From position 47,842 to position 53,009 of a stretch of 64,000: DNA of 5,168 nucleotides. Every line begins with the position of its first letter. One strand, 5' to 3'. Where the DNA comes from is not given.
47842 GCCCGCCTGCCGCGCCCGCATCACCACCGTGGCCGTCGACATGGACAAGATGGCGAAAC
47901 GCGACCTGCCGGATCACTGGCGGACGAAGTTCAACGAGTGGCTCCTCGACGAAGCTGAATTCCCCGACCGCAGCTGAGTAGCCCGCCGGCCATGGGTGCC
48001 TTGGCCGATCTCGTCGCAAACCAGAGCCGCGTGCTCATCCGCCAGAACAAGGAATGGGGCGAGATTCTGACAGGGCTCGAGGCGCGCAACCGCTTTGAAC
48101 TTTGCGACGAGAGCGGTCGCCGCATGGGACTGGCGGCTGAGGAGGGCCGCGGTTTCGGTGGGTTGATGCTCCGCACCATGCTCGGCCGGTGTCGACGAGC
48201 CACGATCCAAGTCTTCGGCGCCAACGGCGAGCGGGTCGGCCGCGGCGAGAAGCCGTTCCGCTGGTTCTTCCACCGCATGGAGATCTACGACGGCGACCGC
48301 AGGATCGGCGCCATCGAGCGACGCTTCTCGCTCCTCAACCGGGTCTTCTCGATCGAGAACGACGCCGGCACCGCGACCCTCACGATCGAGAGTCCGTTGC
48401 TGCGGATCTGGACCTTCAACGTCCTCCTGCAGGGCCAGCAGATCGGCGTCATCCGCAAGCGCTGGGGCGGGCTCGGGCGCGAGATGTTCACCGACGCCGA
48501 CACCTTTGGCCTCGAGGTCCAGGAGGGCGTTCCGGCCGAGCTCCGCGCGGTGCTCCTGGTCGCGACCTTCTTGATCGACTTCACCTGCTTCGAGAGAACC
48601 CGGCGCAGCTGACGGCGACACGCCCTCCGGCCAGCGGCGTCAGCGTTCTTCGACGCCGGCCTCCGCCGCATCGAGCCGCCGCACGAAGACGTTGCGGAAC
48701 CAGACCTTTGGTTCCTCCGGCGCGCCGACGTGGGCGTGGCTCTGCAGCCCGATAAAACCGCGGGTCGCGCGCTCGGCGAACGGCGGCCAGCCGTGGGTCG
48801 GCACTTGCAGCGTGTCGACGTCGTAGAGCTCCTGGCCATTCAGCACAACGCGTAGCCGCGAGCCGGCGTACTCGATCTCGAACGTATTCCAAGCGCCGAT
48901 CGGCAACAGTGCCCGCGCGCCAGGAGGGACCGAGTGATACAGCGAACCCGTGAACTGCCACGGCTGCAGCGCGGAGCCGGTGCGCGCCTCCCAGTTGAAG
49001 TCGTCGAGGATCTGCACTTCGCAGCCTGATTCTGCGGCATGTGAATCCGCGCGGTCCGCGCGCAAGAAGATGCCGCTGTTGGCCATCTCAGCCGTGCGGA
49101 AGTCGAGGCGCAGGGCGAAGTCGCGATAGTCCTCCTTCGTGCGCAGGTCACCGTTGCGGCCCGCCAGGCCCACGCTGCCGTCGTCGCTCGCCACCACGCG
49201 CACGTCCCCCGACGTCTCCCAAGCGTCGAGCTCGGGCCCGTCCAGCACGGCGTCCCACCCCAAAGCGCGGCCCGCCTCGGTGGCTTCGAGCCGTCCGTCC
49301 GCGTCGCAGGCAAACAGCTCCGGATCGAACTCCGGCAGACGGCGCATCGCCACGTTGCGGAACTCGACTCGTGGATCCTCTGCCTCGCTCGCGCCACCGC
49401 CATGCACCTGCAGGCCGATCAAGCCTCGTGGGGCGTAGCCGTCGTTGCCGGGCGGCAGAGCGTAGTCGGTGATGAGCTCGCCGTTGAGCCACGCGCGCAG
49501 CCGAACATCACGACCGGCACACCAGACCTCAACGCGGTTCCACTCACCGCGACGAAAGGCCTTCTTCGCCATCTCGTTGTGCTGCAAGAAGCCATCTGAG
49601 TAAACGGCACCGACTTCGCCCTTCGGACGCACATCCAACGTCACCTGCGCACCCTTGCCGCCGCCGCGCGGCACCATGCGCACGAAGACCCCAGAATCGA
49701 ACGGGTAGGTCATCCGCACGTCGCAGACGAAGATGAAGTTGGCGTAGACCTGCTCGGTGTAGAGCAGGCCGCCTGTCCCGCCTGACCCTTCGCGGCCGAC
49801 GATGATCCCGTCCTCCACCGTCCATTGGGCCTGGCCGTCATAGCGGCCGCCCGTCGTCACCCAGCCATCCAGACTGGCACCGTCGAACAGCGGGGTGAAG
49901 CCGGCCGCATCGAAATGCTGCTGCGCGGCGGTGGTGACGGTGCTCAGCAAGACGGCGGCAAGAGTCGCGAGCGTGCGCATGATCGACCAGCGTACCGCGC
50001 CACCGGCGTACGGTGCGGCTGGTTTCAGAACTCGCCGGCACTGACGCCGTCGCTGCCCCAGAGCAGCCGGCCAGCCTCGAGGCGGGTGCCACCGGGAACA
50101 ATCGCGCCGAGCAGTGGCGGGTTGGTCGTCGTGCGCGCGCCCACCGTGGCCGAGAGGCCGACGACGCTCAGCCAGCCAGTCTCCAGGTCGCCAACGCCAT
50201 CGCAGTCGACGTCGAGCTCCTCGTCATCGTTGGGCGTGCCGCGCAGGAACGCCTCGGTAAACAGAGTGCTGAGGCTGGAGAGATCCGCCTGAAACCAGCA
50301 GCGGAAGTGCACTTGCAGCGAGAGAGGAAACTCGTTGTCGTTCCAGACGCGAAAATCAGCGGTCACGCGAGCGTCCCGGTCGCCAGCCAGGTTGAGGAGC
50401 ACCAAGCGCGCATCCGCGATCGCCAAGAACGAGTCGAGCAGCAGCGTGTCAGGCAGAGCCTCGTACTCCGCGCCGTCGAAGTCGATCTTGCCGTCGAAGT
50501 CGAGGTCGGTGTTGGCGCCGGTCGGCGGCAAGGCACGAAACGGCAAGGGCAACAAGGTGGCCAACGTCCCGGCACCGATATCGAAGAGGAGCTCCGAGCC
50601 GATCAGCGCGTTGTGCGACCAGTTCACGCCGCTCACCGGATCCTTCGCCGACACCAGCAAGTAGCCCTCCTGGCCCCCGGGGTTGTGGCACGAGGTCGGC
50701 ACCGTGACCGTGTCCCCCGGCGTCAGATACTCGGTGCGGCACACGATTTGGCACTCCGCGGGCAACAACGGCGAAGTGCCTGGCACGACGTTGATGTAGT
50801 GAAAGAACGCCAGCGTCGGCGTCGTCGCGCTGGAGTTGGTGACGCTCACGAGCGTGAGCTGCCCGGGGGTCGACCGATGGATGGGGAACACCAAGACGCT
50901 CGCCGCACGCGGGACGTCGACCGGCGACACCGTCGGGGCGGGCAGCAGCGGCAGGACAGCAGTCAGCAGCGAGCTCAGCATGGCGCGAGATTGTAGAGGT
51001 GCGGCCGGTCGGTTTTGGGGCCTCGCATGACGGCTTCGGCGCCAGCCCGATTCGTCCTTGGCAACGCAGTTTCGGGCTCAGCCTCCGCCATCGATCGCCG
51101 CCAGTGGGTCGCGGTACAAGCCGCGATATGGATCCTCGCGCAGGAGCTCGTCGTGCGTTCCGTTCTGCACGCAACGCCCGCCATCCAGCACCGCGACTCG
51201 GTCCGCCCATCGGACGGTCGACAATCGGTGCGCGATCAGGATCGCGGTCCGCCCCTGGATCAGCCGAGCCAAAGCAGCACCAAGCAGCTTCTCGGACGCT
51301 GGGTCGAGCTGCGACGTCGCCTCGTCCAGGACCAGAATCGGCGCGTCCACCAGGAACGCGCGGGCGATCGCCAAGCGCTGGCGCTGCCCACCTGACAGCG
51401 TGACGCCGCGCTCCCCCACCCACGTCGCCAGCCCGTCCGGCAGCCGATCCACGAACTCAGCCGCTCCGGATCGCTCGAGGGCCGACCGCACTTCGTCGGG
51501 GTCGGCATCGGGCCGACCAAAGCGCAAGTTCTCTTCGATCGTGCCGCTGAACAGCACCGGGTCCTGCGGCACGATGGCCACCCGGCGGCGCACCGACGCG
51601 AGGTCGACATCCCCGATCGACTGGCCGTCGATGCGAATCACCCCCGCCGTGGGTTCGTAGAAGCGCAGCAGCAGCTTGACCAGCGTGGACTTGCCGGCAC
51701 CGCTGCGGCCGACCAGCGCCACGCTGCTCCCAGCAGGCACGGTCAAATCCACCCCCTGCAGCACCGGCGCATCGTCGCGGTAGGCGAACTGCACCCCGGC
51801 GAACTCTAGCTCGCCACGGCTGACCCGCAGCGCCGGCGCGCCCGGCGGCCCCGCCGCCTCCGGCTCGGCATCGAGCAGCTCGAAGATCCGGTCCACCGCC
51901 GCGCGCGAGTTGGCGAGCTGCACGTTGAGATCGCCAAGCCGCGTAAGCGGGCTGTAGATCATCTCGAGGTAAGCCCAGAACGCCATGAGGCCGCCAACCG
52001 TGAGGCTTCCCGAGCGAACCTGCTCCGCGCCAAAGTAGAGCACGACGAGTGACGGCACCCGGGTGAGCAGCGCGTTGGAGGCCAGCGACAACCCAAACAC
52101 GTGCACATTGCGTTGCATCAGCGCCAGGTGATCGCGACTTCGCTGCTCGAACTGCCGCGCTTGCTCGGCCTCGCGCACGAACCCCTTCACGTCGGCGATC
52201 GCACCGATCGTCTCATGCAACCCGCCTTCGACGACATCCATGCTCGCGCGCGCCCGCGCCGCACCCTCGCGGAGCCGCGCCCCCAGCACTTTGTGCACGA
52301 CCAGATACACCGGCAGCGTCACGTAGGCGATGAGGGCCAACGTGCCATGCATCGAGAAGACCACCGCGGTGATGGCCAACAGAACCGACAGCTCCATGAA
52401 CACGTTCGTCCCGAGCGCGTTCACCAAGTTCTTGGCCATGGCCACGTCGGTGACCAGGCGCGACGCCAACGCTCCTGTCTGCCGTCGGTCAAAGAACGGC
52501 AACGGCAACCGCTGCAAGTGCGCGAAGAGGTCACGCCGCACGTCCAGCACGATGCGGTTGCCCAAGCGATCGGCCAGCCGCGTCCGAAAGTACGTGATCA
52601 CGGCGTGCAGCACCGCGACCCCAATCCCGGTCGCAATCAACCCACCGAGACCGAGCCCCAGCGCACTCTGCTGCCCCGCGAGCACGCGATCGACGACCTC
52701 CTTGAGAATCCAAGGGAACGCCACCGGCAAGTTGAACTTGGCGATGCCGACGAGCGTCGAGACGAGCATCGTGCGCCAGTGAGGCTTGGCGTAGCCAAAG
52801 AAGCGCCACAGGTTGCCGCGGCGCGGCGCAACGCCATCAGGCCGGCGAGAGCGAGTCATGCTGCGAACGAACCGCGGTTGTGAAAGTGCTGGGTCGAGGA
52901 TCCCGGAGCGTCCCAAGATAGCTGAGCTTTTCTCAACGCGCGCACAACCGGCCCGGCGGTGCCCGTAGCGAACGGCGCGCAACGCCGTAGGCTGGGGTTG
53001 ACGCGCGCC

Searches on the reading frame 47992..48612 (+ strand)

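Call 3: search_protein_families(library=pfam, proteins=[window:47992-48612:+], max_evalue=0.01)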
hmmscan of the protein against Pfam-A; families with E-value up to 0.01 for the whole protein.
window:47992-48612:+ (206 aa): 1 family
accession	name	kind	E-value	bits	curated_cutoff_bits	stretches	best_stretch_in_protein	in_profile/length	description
PF03803.21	Scramblase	-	3.4e-37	128.3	25.4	1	7-202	17-221/221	Scramblase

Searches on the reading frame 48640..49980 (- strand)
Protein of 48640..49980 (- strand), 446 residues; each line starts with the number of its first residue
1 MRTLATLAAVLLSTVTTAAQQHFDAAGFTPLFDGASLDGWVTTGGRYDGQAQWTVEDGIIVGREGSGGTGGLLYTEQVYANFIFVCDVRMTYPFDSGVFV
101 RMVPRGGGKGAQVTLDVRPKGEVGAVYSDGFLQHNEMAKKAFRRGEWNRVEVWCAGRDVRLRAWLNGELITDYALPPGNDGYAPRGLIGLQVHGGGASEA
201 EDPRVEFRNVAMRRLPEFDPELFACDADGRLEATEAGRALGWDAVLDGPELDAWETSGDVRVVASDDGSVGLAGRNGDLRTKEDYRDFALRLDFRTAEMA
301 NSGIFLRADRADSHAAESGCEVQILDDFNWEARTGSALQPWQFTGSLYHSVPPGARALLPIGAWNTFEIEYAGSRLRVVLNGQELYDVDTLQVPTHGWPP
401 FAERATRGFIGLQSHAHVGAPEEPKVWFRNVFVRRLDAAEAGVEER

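Call 3: search_protein_families(library=pfam, proteins=[window:48640-49980:-], max_evalue=0.01)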
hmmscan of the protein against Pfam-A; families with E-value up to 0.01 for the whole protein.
window:48640-49980:- (446 aa): 2 families
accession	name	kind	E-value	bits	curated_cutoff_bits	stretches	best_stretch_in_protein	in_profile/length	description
PF06439.18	3keto-disac_hyd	-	4.3e-76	255.6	26.8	2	241-434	1-187/187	3-keto-disaccharide hydrolase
PF20407.5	DUF1583_N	-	2.6e-06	27.7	22.9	0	134-179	78-121/150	Domain of unknown function (DUF1583_N)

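Call 4: search_protein_families(library=ncbifam, proteins=[window:48640-49980:-], max_evalue=0.01)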
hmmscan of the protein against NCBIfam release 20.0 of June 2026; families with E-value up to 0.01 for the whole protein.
window:48640-49980:- (446 aa): 0 families

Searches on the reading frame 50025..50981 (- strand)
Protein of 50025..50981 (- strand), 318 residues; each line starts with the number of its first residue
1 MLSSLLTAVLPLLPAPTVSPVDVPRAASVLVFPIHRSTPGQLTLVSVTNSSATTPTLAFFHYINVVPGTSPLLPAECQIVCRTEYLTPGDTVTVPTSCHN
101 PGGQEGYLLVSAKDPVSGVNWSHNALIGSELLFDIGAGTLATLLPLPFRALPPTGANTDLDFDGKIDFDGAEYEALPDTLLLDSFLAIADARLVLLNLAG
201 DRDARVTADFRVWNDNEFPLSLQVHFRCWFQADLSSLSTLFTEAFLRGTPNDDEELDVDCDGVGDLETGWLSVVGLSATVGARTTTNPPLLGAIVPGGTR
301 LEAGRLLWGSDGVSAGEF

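Call 3: search_protein_families(library=pfam, proteins=[window:50025-50981:-], max_evalue=0.01)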
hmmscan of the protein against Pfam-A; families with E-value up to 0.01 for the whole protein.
window:50025-50981:- (318 aa): 0 families

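Call 4: search_protein_families(library=ncbifam, proteins=[window:50025-50981:-], max_evalue=0.01)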
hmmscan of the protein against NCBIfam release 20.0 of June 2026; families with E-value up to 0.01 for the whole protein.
window:50025-50981:- (318 aa): 0 families

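Call 63: search_protein_families(library=pfam, proteins=[window:50025-50981:-], max_evalue=0.001)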
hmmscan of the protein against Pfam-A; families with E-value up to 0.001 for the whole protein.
window:50025-50981:- (318 aa): 0 families

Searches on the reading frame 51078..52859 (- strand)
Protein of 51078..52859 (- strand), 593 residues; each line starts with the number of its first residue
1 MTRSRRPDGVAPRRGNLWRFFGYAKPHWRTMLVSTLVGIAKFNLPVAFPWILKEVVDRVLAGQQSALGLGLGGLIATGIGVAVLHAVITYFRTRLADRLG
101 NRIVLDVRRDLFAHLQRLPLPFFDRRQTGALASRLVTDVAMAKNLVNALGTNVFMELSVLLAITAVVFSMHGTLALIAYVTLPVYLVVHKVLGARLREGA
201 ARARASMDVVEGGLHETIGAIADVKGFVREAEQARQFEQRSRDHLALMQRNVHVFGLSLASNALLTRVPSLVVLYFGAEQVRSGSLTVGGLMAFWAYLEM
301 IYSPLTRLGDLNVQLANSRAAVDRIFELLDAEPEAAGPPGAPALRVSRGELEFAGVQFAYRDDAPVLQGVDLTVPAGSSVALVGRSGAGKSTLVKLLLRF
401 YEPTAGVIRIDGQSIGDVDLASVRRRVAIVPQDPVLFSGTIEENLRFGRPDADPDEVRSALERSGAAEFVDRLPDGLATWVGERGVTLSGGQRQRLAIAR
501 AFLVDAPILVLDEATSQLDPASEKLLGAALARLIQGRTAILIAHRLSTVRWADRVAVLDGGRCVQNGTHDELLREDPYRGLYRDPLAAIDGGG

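Call 3: search_protein_families(library=pfam, proteins=[window:51078-52859:-], max_evalue=0.01)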
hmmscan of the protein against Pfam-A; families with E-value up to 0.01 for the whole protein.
window:51078-52859:- (593 aa): 10 families
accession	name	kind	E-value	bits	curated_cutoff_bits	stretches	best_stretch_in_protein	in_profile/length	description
PF00664.28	ABC_membrane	-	2.7e-36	126.1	28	1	44-304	14-273/274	ABC transporter transmembrane region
PF00005.33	ABC_tran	-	1.8e-33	116.5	25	1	367-516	1-137/137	ABC transporter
PF13191.12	AAA_16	-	4.2e-07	31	32.6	1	377-535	24-161/167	AAA ATPase domain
PF02463.25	SMC_N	-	1e-05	25.5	40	1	408-555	111-208/220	RecF/RecN/SMC N terminal domain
PF13304.12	AAA_21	-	0.00014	22.5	27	0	380-448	2-61/304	AAA domain, putative AbiEii toxin, Type IV TA system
PF13401.12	AAA_22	-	0.0005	20.8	27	1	378-425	6-52/130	AAA domain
PF05673.19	DUF815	-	0.0024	17.5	23.8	1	378-462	54-133/249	Protein of unknown function (DUF815)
PF13555.12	AAA_29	-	0.0052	17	27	0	372-394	17-39/61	P-loop containing region of AAA domain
PF01926.29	MMR_HSR1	-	0.0074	16.8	21.9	0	380-399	2-21/113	50S ribosome-binding GTPase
PF03193.22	RsgA_GTPase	-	0.0098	16.2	30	0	377-399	106-128/174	RsgA GTPase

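Call 4: search_protein_families(library=ncbifam, proteins=[window:51078-52859:-], max_evalue=0.01)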
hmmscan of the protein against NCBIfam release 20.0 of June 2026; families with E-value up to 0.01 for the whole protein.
window:51078-52859:- (593 aa): 188 families (the best 25 are shown)
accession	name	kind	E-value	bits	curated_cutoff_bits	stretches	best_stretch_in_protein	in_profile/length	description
TIGR02204.1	MsbA_rel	hypoth_equivalog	3e-133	445.5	780.4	1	20-576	9-565/576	ABC transporter, permease/ATP-binding protein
TIGR02203.1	MsbA_lipidA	equivalog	1.5e-131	439.7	602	1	19-577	4-560/572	lipid A export permease/ATP-binding protein MsbA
NF052233.1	CphA_assoc_ABC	equivalog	3.7e-117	392.6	880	1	12-583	167-741/766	cyanophycin metabolism-associated ABC transporter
TIGR01846.1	type_I_sec_HlyB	subfamily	2.9e-114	382.8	725.55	1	44-576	154-682/694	type I secretion system permease/ATPase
TIGR00958.1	3a01208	subfamily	6.3e-114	381.7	874.6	1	16-575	148-703/711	antigen peptide transporter 2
NF010178.0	PRK13657.1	equivalog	9.5e-109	364.4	733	1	32-575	26-559/588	glucan ABC transporter ATP-binding protein/ permease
NF045513.1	HepA_fam_ABC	equivalog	3.8e-101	339.4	725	1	82-575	105-598/610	heterocyst formation ABC transporter subunit HepA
TIGR03375.1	type_I_sec_LssB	subfamily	1.6e-100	337.4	693.1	1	44-575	164-691/696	type I secretion system permease/ATPase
NF008381.0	PRK11176.1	equivalog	1e-95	321.3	867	1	79-576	72-569/582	lipid A ABC transporter ATP-binding protein/permease MsbA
TIGR03796.1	NHLM_micro_ABC1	equivalog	3.2e-93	313.2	853.3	1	29-578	154-705/710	NHLP family bacteriocin export ABC transporter peptidase/permease/ATPase subunit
TIGR02857.1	CydD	equivalog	1e-92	311.8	435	1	31-558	5-529/529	thiol reductant ABC exporter subunit CydD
TIGR01193.1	bacteriocin_ABC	subfamily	1.7e-92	311.1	523.85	1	73-578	196-701/708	peptide cleavage/export ABC transporter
NF008056.1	PRK10790.1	equivalog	1.7e-90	304.3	746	1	17-576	11-565/584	SmdB family multidrug efflux ABC transporter permease/ATP-binding protein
TIGR01192.1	chvA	subfamily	2e-89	300.8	585.4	1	36-576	26-560/585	glucan export ABC transporter ATP-binding protein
TIGR03797.1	NHLM_micro_ABC2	equivalog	1.8e-86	291.2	709.4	1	31-575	138-674/686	NHLP bacteriocin export ABC transporter permease/ATPase subunit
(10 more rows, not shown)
